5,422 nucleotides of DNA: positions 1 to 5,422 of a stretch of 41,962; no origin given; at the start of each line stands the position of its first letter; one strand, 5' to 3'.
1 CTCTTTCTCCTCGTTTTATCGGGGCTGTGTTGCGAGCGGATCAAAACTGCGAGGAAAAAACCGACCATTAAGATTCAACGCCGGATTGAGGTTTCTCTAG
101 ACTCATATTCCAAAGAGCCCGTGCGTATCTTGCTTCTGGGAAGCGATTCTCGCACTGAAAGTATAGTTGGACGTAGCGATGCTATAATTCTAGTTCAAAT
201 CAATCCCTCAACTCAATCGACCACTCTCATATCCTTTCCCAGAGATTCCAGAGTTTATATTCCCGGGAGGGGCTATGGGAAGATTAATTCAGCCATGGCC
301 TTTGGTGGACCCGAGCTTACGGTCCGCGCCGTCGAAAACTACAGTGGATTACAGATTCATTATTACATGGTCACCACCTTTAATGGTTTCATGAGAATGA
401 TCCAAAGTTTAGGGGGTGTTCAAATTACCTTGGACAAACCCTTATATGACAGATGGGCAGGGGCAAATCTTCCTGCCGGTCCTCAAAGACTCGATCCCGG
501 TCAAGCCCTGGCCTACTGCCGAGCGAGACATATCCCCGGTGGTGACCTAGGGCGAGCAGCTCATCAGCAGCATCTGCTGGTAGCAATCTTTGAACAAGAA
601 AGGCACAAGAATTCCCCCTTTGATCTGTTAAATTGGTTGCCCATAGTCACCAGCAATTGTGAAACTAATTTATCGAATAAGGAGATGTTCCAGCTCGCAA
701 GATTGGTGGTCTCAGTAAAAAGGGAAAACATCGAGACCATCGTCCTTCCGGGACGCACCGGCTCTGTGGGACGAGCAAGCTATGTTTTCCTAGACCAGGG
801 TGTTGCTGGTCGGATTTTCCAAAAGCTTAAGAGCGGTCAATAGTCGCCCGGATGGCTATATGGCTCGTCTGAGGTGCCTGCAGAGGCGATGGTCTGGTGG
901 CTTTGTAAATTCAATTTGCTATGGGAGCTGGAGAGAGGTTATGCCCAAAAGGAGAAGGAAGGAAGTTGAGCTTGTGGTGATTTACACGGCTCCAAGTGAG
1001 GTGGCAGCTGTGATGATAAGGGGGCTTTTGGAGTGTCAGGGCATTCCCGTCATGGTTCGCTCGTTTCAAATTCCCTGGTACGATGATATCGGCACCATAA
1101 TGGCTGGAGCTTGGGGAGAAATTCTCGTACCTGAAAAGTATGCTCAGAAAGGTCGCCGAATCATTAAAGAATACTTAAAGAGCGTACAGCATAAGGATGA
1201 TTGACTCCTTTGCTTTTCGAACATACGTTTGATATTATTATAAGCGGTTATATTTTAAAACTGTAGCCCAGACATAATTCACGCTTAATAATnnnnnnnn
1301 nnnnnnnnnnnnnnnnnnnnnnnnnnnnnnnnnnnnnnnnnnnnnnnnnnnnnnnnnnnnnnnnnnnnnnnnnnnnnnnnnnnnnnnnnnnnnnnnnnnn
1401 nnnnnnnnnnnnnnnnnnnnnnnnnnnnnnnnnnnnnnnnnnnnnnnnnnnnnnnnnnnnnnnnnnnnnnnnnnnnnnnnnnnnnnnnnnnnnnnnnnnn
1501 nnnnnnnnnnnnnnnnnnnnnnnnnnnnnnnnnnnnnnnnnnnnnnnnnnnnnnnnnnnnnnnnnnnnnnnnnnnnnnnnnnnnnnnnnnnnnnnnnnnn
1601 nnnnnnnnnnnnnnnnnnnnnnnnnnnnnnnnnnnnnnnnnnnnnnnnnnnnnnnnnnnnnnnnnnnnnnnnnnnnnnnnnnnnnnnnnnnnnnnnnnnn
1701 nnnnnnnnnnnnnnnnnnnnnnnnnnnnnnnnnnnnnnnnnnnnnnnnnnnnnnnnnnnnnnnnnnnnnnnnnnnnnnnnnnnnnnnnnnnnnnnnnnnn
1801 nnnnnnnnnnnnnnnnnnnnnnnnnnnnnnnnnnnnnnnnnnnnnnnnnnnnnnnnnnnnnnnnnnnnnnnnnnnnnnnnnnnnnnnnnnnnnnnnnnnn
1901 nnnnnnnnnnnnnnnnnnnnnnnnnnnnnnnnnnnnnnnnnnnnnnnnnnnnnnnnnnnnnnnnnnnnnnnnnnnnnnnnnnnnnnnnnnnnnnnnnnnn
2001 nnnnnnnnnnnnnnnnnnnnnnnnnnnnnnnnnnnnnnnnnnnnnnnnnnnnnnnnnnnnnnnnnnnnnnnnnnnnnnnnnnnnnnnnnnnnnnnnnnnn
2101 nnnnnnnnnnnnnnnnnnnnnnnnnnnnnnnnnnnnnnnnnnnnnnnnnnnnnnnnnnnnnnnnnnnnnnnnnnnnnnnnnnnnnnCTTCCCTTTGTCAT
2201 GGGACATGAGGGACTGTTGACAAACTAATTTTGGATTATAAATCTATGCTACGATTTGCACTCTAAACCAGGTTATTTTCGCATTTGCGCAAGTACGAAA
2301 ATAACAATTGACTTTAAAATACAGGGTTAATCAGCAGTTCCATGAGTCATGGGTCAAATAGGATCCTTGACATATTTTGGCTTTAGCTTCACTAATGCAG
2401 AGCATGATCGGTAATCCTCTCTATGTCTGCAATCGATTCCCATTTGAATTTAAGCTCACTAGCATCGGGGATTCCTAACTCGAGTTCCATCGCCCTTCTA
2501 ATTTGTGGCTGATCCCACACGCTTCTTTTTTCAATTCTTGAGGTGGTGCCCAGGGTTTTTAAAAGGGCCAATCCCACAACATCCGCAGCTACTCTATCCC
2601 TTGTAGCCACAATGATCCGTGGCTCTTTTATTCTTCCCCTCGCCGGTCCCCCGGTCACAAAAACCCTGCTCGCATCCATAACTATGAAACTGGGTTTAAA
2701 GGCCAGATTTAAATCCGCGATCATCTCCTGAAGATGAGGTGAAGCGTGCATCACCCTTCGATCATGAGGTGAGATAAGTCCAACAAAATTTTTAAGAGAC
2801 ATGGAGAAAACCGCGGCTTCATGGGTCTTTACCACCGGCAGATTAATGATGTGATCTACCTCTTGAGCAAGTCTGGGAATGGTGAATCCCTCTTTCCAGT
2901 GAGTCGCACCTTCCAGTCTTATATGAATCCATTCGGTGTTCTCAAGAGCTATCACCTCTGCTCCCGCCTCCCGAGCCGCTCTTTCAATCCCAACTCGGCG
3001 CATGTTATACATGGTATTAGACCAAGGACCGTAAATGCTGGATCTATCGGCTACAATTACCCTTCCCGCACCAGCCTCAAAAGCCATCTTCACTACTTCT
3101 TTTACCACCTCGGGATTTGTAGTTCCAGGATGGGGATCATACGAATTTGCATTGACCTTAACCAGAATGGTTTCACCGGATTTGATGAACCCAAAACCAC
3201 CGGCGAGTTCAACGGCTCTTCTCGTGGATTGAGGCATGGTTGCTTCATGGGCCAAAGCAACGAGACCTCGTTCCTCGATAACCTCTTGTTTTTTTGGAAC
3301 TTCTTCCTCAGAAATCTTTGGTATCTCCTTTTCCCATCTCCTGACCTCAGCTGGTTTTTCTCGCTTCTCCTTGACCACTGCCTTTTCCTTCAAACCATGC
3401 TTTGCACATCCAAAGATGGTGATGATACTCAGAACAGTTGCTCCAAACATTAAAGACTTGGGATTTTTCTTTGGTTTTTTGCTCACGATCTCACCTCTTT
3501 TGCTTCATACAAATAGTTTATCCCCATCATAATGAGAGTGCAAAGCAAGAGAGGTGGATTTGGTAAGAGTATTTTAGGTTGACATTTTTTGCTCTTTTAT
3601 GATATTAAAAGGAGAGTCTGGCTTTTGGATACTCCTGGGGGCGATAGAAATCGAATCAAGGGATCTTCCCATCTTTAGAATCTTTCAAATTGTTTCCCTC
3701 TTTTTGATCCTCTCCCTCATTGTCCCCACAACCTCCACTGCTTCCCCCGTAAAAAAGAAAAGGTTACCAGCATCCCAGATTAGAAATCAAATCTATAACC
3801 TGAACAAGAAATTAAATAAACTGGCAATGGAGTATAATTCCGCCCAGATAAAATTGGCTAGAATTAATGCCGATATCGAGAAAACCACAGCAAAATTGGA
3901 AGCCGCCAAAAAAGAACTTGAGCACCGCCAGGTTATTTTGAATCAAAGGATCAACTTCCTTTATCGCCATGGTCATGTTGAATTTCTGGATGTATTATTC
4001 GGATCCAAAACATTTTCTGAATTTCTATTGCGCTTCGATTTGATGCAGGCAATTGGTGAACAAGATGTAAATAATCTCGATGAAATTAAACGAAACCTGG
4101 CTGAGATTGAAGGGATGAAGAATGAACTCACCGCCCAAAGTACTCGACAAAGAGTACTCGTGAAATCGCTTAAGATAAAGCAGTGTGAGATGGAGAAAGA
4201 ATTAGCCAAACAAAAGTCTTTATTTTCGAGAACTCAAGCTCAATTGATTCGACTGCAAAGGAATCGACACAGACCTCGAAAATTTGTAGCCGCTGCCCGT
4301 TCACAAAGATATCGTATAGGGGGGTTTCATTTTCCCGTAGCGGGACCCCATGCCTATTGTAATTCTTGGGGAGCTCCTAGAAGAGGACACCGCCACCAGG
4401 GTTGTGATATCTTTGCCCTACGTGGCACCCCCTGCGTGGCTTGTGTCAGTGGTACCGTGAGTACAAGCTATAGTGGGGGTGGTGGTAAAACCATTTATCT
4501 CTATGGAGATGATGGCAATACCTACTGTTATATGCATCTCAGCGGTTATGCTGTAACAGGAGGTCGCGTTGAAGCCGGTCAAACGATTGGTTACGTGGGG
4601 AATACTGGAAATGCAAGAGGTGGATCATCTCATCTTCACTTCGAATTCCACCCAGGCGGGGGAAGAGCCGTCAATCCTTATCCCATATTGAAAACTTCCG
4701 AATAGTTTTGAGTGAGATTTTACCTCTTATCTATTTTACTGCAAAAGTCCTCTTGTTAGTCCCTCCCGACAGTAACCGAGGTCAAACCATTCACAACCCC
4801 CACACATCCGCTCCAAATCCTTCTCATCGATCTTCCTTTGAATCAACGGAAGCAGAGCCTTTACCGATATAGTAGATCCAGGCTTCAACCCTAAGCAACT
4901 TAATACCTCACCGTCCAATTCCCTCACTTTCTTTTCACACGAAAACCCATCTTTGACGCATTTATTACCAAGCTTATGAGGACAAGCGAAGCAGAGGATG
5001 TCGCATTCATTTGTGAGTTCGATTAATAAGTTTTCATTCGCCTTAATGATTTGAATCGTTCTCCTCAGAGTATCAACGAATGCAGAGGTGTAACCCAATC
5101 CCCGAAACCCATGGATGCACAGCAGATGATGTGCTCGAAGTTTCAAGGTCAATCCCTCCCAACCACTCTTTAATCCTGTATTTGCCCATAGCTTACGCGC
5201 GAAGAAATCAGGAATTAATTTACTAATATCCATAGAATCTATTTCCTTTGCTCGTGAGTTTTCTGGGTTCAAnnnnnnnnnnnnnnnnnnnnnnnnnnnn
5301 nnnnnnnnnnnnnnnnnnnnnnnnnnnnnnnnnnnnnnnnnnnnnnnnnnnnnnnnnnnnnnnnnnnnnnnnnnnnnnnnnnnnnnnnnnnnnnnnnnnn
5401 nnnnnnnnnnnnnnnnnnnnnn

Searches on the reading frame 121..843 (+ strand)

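Call 81: search_protein_families(library=pfam, proteins=[window:121-843:+], max_evalue=0.00001)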
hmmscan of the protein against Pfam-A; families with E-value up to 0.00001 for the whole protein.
window:121-843:+ (240 aa): 1 family
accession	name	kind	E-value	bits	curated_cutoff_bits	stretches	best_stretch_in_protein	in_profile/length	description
PF03816.19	LytR_cpsA_psr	-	4.5e-41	140.9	24.6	1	18-159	1-147/150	LytR_cpsA_psr family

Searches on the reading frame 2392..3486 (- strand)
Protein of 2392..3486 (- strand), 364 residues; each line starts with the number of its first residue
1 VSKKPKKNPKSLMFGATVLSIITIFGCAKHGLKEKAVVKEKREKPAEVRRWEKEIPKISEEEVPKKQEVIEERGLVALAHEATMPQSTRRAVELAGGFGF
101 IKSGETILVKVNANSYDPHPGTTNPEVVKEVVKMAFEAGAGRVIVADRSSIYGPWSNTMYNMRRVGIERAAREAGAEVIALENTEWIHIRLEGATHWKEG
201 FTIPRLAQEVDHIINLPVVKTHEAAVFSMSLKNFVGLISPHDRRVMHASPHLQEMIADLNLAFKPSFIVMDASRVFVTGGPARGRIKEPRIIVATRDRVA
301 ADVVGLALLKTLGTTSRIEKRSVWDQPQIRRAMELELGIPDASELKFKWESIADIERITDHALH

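Call 81: search_protein_families(library=pfam, proteins=[window:2392-3486:-], max_evalue=0.00001)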
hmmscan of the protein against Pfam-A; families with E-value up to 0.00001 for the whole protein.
window:2392-3486:- (364 aa): 1 family
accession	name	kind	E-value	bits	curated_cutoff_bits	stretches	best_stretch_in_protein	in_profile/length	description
PF04015.17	DUF362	-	3.7e-48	164.7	24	1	107-306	1-199/200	Domain of unknown function (DUF362)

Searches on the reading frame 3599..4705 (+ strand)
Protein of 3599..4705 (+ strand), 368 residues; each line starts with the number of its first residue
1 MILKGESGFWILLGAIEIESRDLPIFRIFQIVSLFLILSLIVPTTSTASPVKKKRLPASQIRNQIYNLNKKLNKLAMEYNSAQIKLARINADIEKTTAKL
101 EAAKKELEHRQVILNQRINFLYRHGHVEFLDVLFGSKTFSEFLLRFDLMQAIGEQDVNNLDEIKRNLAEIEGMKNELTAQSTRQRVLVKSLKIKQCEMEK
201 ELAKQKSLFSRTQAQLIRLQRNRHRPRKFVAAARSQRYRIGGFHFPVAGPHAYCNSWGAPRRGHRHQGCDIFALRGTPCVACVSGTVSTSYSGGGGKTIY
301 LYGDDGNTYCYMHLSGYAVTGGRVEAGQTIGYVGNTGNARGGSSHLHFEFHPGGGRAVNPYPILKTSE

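Call 81: search_protein_families(library=pfam, proteins=[window:3599-4705:+], max_evalue=0.00001)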
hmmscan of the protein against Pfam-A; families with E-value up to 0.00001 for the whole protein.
window:3599-4705:+ (368 aa): 2 families
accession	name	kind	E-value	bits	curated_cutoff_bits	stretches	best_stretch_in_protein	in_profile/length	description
PF01551.29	Peptidase_M23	-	6.3e-20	71.6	28.7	1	265-360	2-96/96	Peptidase family M23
PF24568.1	CC_PcsB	-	2.8e-10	40.4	27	1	101-171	2-73/75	Peptidoglycan hydrolase PcsB, coiled-coil domain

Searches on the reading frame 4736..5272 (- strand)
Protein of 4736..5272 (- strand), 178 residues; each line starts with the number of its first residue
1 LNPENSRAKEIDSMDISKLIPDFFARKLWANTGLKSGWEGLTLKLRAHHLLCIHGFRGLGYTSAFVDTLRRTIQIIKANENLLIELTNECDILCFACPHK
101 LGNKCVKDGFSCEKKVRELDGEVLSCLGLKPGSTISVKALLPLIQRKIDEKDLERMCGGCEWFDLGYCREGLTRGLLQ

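Call 82: search_protein_families(library=pfam, proteins=[window:4736-5272:-], max_evalue=0.00001)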
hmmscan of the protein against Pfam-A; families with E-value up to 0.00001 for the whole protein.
window:4736-5272:- (178 aa): 1 family
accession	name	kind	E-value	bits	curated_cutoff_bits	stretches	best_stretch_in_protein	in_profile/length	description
PF06935.16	DUF1284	-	5.1e-23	81.8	25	1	60-166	1-102/102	Protein of unknown function (DUF1284)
